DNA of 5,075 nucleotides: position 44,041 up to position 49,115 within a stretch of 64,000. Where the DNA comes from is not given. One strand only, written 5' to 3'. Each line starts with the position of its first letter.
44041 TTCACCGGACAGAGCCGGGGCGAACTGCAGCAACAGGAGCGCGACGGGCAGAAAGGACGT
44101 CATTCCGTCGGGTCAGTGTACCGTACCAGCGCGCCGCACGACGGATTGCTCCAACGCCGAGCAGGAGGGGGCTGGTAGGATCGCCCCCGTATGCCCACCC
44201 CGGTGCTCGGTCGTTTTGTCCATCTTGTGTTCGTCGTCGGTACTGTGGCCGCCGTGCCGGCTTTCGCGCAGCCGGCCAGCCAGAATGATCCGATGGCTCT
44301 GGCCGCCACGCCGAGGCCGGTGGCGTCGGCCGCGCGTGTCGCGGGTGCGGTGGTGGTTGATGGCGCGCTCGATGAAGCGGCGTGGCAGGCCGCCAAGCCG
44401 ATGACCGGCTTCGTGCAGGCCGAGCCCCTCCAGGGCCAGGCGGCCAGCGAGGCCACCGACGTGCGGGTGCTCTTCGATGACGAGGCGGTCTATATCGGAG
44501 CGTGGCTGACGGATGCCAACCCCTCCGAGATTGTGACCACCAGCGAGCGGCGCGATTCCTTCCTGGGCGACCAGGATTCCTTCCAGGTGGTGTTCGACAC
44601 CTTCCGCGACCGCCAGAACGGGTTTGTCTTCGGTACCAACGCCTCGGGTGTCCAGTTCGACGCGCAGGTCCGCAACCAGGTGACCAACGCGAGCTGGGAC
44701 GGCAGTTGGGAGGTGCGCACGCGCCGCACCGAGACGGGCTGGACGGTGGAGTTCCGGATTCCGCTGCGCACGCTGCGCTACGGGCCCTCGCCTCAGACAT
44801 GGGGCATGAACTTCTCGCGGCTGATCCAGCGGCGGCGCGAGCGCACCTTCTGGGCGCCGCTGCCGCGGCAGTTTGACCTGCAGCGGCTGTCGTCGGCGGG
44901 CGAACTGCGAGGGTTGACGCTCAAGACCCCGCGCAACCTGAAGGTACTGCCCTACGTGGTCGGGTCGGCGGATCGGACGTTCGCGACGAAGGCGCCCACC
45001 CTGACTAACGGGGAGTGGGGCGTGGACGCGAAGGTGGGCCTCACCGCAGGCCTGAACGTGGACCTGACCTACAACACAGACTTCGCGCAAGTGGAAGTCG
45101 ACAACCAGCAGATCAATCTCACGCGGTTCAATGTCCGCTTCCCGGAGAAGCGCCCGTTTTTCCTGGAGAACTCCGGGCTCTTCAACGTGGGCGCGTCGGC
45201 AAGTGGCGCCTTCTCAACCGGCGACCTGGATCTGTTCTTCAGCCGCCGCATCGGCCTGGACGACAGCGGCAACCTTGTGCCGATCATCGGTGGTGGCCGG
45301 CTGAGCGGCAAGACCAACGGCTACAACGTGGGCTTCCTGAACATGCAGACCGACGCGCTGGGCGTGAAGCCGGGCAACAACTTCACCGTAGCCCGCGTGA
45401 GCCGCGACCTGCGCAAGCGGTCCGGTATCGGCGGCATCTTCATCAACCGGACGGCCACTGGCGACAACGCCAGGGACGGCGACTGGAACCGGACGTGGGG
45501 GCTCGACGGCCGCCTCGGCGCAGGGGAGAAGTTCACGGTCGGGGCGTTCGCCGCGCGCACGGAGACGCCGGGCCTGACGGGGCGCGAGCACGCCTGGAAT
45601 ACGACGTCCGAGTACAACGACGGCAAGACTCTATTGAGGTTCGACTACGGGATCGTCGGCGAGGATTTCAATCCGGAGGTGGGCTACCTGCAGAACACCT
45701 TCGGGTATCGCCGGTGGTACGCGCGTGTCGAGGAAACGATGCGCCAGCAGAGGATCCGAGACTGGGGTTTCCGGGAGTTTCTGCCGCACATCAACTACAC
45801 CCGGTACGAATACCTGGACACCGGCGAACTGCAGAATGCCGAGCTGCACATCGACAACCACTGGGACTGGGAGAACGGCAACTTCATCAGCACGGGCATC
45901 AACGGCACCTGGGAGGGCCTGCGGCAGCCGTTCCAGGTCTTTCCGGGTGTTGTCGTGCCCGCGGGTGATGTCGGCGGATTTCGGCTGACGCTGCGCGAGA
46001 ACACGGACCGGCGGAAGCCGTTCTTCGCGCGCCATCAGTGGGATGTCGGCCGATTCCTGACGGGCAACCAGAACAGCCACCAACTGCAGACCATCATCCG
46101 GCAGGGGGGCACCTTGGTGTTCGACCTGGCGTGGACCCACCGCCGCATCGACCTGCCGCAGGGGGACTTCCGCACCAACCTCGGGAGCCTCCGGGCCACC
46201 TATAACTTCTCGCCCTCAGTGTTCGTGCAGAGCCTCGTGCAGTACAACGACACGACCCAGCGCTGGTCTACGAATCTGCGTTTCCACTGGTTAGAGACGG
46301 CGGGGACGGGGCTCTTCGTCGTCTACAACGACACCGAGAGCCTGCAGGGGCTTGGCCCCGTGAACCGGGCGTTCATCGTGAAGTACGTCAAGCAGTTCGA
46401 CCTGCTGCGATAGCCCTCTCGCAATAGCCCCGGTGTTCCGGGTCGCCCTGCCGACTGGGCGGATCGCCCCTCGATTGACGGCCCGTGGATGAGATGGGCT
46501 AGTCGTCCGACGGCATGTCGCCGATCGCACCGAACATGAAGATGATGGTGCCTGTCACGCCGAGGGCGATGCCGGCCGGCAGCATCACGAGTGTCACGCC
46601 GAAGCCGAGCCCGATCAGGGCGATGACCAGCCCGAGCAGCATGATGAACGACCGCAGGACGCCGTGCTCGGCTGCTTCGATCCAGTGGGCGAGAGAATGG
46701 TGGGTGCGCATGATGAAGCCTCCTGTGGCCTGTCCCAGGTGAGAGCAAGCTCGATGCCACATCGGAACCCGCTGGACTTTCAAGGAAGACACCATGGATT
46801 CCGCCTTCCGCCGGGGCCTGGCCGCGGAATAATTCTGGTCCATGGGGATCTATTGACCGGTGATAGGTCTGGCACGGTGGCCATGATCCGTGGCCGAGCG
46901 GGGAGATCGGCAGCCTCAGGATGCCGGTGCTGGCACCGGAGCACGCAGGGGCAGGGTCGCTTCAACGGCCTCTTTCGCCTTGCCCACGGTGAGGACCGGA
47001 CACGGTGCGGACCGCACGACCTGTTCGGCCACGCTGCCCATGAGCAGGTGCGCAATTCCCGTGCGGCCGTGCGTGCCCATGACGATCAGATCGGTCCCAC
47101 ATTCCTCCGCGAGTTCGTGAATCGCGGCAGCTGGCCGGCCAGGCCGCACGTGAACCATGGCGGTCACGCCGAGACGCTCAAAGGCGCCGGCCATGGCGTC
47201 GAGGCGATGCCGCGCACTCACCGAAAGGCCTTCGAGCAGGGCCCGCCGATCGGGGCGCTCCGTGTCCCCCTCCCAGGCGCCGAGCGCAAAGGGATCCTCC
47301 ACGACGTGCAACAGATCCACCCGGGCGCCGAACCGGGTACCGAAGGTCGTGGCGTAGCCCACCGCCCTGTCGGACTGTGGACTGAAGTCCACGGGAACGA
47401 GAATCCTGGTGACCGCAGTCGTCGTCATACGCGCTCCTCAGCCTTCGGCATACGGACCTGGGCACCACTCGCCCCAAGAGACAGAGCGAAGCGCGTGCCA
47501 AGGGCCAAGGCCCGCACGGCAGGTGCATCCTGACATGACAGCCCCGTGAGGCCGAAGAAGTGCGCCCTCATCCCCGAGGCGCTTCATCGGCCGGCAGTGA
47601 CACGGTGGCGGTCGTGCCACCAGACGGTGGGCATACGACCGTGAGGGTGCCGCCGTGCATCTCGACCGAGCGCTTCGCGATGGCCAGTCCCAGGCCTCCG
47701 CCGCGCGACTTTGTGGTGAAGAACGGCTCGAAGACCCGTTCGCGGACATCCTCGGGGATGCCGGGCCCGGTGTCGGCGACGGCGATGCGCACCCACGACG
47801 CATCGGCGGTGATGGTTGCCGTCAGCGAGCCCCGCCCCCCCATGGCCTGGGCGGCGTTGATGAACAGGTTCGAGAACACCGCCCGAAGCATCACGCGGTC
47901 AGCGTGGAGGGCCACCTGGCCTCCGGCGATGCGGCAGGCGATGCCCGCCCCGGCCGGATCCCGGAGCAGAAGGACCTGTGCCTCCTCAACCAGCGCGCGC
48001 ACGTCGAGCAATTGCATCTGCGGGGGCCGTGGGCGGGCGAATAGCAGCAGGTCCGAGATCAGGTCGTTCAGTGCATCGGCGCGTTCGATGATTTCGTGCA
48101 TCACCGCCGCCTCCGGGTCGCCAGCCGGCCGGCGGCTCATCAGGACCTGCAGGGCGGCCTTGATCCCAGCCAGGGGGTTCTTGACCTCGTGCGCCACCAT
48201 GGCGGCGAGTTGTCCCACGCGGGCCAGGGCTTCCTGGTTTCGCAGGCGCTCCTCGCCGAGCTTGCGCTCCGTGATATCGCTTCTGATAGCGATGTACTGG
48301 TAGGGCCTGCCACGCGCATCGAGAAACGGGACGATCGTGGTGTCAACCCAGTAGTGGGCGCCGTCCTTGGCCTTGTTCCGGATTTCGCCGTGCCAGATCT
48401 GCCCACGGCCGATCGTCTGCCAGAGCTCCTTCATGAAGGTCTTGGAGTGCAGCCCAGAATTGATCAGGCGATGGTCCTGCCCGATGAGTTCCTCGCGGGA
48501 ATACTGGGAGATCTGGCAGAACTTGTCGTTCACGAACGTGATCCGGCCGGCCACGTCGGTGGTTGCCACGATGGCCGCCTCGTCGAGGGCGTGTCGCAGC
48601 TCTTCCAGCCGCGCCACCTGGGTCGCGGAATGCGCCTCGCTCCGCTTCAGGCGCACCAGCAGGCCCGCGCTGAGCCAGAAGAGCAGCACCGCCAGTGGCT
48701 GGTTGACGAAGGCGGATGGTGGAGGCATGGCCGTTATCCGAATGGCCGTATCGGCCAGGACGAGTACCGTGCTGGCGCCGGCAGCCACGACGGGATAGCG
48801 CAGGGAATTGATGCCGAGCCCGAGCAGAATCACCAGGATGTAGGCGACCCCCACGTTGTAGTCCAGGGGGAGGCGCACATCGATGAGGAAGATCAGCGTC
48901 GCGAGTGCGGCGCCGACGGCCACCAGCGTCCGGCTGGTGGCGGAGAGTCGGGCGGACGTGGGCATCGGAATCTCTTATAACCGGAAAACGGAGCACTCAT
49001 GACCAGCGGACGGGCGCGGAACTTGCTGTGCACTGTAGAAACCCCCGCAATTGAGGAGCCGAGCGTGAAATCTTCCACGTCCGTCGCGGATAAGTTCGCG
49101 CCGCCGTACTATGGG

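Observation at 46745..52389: Compact sigma-54 regulon: five -24/-12 promoter matches around one PAS kinase / NtrC-type activator pair, including the head of the cytochrome cluster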

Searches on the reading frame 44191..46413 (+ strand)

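Call 9: search_protein_families(library=pfam, proteins=[window:44191-46413:+])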
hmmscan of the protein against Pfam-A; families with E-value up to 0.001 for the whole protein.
window:44191-46413:+ (740 aa): 2 families
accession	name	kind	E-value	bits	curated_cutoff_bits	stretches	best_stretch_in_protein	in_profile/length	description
PF19313.5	DUF5916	-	5.7e-17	62.1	22.6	1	246-359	1-99/572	Domain of unknown function (DUF5916)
PF06452.16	CBM9_1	-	9.6e-12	45.6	23.4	1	56-208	1-146/185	Carbohydrate family 9 binding domain-like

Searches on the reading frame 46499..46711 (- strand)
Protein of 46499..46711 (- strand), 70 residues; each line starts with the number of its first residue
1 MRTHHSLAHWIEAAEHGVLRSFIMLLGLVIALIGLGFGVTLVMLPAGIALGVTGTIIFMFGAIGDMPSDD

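Call 9: search_protein_families(library=pfam, proteins=[window:46499-46711:-])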
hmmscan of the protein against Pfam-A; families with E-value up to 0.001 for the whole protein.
window:46499-46711:- (70 aa): 0 families

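Call 27: search_protein_families(library=ncbifam, proteins=[window:46499-46711:-], max_evalue=0.01)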
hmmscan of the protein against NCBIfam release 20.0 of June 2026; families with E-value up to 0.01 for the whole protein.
window:46499-46711:- (70 aa): 0 families

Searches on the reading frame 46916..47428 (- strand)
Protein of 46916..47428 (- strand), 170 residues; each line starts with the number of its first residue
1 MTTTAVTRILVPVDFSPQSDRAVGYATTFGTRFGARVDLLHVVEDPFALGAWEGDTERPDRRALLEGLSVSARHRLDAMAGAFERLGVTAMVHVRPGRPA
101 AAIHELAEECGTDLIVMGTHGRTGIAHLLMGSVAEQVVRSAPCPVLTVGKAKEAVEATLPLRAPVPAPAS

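Call 9: search_protein_families(library=pfam, proteins=[window:46916-47428:-])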
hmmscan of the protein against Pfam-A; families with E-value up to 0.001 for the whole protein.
window:46916-47428:- (170 aa): 1 family
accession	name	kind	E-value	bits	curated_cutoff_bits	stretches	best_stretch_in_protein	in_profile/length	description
PF00582.32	Usp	-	3.6e-35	122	24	1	7-148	3-140/141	Universal stress protein family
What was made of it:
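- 46916..47428 (-): Single-domain universal stress protein gene (Usp1). Pfam Usp, E = 3.6e-35 (call 9).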

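Call 27: search_protein_families(library=ncbifam, proteins=[window:46916-47428:-], max_evalue=0.01)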
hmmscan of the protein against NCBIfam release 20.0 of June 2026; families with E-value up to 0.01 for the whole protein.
window:46916-47428:- (170 aa): 3 families
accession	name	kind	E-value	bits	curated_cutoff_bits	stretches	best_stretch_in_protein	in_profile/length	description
NF008380.0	PRK11175.1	equivalog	7.9e-12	44.7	227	1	87-150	237-301/313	universal stress protein UspE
NF012000.0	PRK15456.1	equivalog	1.6e-11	44.4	189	1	8-148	4-141/142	universal stress protein UspG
NF011581.0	PRK15005.1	equivalog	8.4e-11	42.2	166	1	9-148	5-143/144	universal stress protein UspF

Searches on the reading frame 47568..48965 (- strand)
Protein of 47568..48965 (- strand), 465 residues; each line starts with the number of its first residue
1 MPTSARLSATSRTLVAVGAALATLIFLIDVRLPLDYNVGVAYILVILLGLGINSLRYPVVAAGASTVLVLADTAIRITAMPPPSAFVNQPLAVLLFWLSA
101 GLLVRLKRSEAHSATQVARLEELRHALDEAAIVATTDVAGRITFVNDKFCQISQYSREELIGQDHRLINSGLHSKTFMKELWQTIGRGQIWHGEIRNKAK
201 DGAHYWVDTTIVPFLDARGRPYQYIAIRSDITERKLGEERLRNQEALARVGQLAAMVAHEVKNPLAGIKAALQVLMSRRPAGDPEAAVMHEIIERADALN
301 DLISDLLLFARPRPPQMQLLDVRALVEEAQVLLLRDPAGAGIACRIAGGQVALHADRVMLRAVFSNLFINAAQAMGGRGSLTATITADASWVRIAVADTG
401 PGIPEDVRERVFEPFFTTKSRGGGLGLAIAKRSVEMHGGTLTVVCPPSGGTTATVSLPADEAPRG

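Call 9: search_protein_families(library=pfam, proteins=[window:47568-48965:-])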
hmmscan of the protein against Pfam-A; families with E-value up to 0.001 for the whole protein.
window:47568-48965:- (465 aa): 7 families
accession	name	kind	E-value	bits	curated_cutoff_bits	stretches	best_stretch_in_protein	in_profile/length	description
PF02518.31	HATPase_c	-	2.1e-26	93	26.4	1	356-460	2-110/111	Histidine kinase-, DNA gyrase B-, and HSP90-like ATPase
PF13426.13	PAS_9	-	1.9e-15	57.5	27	1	133-233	4-103/103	PAS domain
PF08447.18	PAS_3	-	2.3e-13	50.7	25.6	1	143-227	2-88/89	PAS fold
PF00512.31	HisKA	-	4.3e-13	49.5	26.9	1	251-313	3-64/66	His Kinase A (phospho-acceptor) domain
PF00989.32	PAS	-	8.1e-11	42.4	22.6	1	125-230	8-112/113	PAS fold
PF08448.16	PAS_4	-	7.3e-10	39.5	23.1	1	132-235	7-109/110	PAS fold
PF13188.13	PAS_8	-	2.3e-05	24.6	21.8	1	119-170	2-52/65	PAS domain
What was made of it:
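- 47568..48965 (-): Membrane-anchored histidine kinase with an FAD-type PAS domain. Pfam PAS, HisKA and HATPase_c (call 9).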

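Call 27: search_protein_families(library=ncbifam, proteins=[window:47568-48965:-], max_evalue=0.01)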
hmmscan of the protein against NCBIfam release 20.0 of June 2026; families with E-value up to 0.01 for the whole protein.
window:47568-48965:- (465 aa): 91 families (the best 25 are shown)
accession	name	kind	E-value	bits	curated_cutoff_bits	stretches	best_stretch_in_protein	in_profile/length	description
NF008468.0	PRK11360.1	equivalog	7.9e-67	226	646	1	133-461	281-610/616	two-component system sensor histidine kinase AtoS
NF007688.0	PRK10364.1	equivalog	1.5e-47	162.4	479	1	234-460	224-452/460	two-component system sensor histidine kinase ZraS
NF052574.1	HisKinEspCMyxo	equivalog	4.4e-45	154.1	1200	1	40-461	196-639/785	serine histidine kinase EspC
TIGR02938.1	nifL_nitrog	equivalog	3.7e-41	141.2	242.45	2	122-247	5-131/494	nitrogen fixation negative regulator NifL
NF052573.1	HisKinEspAMyxo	equivalog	5.2e-38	130.6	1400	1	132-459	266-611/755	serine histidine kinase EspA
NF010076.0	PRK13557.1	subfamily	1.7e-37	129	631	1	142-461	55-396/540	histidine kinase famiy protein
NF010411.0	PRK13837.1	equivalog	6.9e-37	126.9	647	1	223-461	423-677/828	two-component system VirA-like sensor kinase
NF053867.1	SprKinKinDBac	equivalog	5e-35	120.9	775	1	231-461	266-499/500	sporulation kinase KinD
NF038348.1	T2SS_HK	subfamily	9e-35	120.1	450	2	287-458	399-572/574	histidine kinase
NF046026.1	HisKinCckACaul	equivalog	6.6e-33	113.7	1000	1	229-461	281-534/678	cell cycle histidine kinase CckA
NF046044.1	PnpS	equivalog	2.2e-31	109.2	400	1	105-458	42-390/390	two-component system histidine kinase PnpS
NF046020.1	HisKinCckABruc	equivalog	7.3e-31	106.8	1000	1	106-458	332-706/868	cell cycle histidine kinase CckA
NF041777.1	sens_FixL_Rhizob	equivalog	1.8e-30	106.1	850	1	110-460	115-482/485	sensor protein FixL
NF047497.1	HK_LIC_12097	equivalog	4.8e-28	97.9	500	1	227-459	127-366/367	LIC_12097 family sensor histidine kinase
NF008312.0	PRK11100.1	equivalog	4.5e-27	95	356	1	248-460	254-475/477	two-component system sensor histidine kinase CreC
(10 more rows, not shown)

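Call 40: search_solved_structures(query=window:47568-48965:-, max_evalue=0.00001, show_alignments=0)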
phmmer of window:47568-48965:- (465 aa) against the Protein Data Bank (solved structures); distinct sequences matched with E-value up to 0.00001: 108 (the best 60 are shown).
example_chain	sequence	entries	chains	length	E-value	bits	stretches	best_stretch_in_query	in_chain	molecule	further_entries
3ewk_A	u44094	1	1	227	6.9e-52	180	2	133-241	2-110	Sensor protein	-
9jfj_A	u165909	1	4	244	5.9e-41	144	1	232-460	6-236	Sensor histidine kinase ZraS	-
8a3u_A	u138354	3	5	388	2.9e-36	128.5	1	125-460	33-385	Putative Sensory box protein,Sensor protein FixL | Putative Sensory box protein,Putative Sensory box protein,Sensor protein FixL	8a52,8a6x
4gcz_A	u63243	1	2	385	3e-36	128.5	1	119-460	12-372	Blue-light photoreceptor, Sensor protein fixL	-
8a7f_A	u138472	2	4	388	5.4e-36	127.6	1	125-460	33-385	Putative Sensory box protein,Sensor protein FixL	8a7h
3a0r_A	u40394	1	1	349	8.6e-29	103.9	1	138-441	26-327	Sensor protein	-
3d36_A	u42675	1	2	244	1e-27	100.4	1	244-463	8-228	Sporulation kinase B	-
9qq6_A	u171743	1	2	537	3.4e-27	98.6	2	121-252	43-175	histidine kinase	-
9p6i_A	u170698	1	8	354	2.4e-25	92.5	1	226-460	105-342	histidine kinase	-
5idj_A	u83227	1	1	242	6e-25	91.2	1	245-462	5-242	Histidine kinase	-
8dik_A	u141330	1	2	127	1.1e-20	77.2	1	127-236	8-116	Aerotaxis receptor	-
31cj_A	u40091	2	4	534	3.6e-18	68.9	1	127-237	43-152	Aerotaxis receptor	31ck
3a0t_A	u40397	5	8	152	1e-17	67.4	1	350-441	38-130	Sensor protein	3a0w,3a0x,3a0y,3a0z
6lgq_C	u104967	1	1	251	1.7e-16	63.3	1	252-463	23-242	Histidine kinase KdpD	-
6qrj_A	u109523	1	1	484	2.8e-15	59.4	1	253-442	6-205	Hybrid kinase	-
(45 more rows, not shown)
